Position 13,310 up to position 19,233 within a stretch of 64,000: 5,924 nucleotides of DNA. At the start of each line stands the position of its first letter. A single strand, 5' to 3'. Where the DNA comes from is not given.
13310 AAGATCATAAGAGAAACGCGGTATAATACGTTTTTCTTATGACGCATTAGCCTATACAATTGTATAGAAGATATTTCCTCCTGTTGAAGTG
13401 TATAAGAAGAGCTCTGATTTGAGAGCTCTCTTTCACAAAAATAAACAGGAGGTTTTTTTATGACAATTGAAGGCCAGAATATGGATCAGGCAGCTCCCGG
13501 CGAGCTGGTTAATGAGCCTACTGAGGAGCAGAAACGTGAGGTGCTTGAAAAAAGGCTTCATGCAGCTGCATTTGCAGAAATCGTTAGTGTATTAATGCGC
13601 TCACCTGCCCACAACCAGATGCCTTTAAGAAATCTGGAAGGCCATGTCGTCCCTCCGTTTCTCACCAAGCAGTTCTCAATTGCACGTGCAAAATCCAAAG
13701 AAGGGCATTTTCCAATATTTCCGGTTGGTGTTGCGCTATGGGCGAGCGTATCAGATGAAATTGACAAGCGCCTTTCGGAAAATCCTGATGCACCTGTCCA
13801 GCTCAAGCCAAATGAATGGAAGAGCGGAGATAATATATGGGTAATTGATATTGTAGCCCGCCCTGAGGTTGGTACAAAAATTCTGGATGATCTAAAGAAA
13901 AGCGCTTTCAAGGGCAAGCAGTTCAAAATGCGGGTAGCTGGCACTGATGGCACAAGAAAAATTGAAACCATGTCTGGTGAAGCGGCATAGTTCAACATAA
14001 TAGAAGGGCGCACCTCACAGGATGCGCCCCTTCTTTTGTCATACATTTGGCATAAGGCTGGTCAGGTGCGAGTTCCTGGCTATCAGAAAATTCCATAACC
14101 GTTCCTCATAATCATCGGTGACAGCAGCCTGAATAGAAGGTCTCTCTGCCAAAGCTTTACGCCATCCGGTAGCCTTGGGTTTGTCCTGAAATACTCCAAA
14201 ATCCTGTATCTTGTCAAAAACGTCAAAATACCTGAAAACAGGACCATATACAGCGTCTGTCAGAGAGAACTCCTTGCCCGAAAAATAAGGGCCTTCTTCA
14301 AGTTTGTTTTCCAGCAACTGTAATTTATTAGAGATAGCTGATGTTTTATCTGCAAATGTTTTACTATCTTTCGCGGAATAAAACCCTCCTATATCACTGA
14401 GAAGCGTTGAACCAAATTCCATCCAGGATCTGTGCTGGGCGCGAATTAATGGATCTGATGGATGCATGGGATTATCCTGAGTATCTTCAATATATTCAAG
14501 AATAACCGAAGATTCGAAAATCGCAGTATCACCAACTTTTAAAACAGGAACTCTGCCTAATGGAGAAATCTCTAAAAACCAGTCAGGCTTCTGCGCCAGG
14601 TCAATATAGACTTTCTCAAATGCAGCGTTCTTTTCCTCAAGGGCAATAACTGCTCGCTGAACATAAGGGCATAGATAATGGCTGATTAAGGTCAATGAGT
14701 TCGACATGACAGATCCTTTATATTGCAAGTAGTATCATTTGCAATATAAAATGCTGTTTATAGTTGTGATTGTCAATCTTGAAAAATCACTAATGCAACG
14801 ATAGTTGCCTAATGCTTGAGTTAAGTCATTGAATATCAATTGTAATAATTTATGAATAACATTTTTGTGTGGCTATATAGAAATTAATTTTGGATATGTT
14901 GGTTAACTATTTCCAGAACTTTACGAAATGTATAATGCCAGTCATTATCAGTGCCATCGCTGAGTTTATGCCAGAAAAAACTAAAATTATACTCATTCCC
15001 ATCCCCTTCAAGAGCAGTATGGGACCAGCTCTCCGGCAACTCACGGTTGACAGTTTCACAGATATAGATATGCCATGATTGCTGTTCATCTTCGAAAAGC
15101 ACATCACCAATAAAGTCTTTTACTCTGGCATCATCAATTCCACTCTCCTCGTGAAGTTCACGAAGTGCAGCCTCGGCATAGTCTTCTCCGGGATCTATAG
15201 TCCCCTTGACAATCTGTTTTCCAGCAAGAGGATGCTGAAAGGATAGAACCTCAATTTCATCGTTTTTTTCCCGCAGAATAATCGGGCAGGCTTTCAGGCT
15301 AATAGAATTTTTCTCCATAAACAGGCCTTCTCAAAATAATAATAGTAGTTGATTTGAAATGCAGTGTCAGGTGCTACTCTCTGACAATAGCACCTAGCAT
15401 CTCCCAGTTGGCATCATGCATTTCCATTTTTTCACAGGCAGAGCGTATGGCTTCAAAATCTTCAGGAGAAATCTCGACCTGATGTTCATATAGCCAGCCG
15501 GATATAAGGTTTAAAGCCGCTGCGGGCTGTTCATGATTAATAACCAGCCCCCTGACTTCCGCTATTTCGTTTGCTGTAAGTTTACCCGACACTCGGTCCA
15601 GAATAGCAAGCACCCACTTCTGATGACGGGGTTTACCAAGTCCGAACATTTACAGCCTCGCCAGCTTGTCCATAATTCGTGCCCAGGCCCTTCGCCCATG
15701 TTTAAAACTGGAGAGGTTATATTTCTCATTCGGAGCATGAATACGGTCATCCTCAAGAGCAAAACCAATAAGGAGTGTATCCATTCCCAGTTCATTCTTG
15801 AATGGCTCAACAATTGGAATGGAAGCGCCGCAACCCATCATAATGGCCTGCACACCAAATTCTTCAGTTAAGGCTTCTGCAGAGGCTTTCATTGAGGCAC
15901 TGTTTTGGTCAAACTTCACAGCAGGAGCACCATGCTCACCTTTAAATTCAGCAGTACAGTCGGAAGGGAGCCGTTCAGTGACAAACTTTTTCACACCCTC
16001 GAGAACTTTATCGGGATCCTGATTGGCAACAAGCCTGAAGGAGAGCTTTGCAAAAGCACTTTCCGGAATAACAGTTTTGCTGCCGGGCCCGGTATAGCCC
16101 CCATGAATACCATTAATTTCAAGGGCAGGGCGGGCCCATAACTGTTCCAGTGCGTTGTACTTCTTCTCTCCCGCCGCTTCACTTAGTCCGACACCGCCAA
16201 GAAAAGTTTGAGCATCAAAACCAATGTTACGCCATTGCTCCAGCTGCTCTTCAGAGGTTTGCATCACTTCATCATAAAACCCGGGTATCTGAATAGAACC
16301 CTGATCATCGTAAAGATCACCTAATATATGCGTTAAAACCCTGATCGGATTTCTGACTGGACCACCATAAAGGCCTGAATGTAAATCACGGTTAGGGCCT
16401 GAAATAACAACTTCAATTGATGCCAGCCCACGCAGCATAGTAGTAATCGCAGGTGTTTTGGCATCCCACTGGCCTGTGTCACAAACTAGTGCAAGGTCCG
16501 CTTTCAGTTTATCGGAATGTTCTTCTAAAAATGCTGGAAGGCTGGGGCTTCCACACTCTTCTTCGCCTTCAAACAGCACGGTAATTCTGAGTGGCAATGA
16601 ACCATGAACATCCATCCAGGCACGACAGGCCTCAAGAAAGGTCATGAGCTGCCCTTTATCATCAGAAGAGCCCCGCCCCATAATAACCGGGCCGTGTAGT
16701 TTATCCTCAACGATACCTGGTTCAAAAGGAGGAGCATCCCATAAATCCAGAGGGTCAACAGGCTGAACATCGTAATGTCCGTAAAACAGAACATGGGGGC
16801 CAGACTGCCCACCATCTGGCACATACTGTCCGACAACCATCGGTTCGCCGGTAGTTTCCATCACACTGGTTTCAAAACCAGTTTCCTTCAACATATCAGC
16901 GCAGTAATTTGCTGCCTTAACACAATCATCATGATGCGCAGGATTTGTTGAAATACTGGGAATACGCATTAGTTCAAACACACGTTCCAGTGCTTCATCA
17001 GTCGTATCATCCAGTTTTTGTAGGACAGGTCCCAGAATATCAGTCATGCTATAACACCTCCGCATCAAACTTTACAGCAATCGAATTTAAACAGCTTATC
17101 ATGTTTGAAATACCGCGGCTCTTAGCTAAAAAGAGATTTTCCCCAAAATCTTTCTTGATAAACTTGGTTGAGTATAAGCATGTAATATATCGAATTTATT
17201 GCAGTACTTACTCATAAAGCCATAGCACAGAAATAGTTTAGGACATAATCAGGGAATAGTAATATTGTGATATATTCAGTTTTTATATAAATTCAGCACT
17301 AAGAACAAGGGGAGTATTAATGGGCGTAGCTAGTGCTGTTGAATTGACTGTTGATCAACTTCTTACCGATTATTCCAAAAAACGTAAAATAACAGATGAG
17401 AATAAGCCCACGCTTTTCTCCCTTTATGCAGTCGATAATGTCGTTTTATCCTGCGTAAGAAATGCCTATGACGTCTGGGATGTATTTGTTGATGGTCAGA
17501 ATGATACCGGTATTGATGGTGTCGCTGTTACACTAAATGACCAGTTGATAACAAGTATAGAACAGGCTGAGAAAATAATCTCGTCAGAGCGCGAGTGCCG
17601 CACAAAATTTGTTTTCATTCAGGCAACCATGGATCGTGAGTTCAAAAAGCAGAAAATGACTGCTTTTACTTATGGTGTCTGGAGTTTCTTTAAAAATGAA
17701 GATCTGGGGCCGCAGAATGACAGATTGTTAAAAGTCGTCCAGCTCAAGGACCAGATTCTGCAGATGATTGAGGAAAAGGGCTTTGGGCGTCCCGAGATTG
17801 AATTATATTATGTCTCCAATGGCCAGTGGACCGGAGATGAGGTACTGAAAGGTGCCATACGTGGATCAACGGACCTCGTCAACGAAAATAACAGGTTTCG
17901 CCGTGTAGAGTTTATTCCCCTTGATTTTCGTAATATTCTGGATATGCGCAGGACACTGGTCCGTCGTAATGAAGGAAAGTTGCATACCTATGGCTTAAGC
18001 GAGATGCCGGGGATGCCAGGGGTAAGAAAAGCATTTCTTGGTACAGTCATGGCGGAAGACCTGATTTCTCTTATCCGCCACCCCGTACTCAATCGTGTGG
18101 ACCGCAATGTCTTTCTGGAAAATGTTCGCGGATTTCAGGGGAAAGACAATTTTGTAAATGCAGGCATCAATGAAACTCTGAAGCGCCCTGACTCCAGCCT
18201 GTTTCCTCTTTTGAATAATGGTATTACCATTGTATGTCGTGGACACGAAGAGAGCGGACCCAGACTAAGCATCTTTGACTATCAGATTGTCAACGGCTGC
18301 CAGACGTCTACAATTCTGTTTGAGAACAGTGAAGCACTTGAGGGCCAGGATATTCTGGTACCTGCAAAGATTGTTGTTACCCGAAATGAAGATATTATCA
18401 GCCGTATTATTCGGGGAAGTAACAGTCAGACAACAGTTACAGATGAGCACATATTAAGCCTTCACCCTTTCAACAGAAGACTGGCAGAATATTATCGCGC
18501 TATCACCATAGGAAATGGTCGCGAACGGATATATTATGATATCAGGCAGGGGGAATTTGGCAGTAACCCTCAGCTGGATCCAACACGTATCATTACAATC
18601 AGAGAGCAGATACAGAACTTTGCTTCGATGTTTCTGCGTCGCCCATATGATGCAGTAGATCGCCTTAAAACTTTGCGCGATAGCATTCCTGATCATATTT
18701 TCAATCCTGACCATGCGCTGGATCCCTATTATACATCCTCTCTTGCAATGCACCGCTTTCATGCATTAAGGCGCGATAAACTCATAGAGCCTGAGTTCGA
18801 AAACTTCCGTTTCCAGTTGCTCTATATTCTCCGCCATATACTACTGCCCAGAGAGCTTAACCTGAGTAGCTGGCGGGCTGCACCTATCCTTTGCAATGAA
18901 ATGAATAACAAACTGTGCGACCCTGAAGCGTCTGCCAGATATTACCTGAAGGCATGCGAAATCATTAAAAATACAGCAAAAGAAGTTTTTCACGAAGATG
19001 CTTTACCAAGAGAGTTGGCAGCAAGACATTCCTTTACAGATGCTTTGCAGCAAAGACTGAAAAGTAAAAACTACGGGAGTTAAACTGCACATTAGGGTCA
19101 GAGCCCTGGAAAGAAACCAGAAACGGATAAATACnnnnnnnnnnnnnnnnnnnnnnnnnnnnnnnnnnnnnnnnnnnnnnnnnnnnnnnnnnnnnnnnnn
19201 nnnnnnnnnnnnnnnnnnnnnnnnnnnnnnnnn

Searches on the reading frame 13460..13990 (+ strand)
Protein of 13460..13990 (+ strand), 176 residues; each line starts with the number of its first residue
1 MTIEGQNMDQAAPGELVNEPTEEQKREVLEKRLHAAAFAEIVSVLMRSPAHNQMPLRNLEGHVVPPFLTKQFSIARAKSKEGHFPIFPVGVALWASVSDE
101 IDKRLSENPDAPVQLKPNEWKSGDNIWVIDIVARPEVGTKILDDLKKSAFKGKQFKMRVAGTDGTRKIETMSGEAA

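Call 14: search_protein_families(library=pfam, proteins=[window:13460-13990:+], max_evalue=0.001)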
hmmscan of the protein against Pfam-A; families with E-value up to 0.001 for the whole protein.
window:13460-13990:+ (176 aa): 1 family
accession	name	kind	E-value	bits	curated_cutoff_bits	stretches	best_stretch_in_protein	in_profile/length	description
PF02794.22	HlyC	-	7.1e-22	78.1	25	1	38-160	2-114/127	RTX toxin acyltransferase family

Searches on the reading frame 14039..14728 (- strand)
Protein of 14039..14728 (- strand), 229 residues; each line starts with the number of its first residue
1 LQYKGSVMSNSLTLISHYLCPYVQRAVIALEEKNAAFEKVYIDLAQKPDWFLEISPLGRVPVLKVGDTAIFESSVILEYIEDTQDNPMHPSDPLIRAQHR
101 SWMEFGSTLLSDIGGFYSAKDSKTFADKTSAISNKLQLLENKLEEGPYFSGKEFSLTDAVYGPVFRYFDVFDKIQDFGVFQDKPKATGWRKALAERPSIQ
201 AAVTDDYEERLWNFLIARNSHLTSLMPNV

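Call 14: search_protein_families(library=pfam, proteins=[window:14039-14728:-], max_evalue=0.001)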
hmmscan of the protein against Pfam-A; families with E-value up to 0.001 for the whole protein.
window:14039-14728:- (229 aa): 7 families
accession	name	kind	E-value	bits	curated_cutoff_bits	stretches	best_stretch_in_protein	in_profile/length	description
PF13417.12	GST_N_3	-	3.7e-18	66.1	22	1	14-87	1-74/75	Glutathione S-transferase, N-terminal domain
PF13409.12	GST_N_2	-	3.8e-18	66.3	25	1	20-82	2-69/70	Glutathione S-transferase, N-terminal domain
PF02798.26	GST_N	-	1.4e-14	54.6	20.9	1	11-81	2-75/76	Glutathione S-transferase, N-terminal domain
PF13410.11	GST_C_2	-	5.7e-06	26.8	24.9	1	129-172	8-51/69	Glutathione S-transferase, C-terminal domain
PF00043.30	GST_C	-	1.2e-05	25.8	20.7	1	119-197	18-93/93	Glutathione S-transferase, C-terminal domain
PF14497.11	GST_C_3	-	0.00014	22.4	21.6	1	120-201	14-99/104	Glutathione S-transferase, C-terminal domain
PF22441.2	CLIC-like_N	-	0.00043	20.9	23.5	1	20-85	19-84/86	CLIC-like N-terminal domain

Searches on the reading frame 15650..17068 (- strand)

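Call 14: search_protein_families(library=pfam, proteins=[window:15650-17068:-], max_evalue=0.001)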
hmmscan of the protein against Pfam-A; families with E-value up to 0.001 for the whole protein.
window:15650-17068:- (472 aa): 2 families
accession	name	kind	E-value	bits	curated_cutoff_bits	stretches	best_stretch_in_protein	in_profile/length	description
PF01546.33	Peptidase_M20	-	1.7e-29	103.6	24.6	1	94-467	1-205/206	Peptidase family M20/M25/M40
PF07687.19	M20_dimer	-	1.7e-19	70.2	21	1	212-370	3-106/107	Peptidase dimerisation domain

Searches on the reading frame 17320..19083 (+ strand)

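Call 15: search_protein_families(library=pfam, proteins=[window:17320-19083:+], max_evalue=0.001)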
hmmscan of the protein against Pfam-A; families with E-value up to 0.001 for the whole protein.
window:17320-19083:+ (587 aa): 1 family
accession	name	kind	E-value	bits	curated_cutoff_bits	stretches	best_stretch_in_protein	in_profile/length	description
PF10592.14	AIPR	-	2.6e-37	129.6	25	1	266-491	2-248/308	AIPR protein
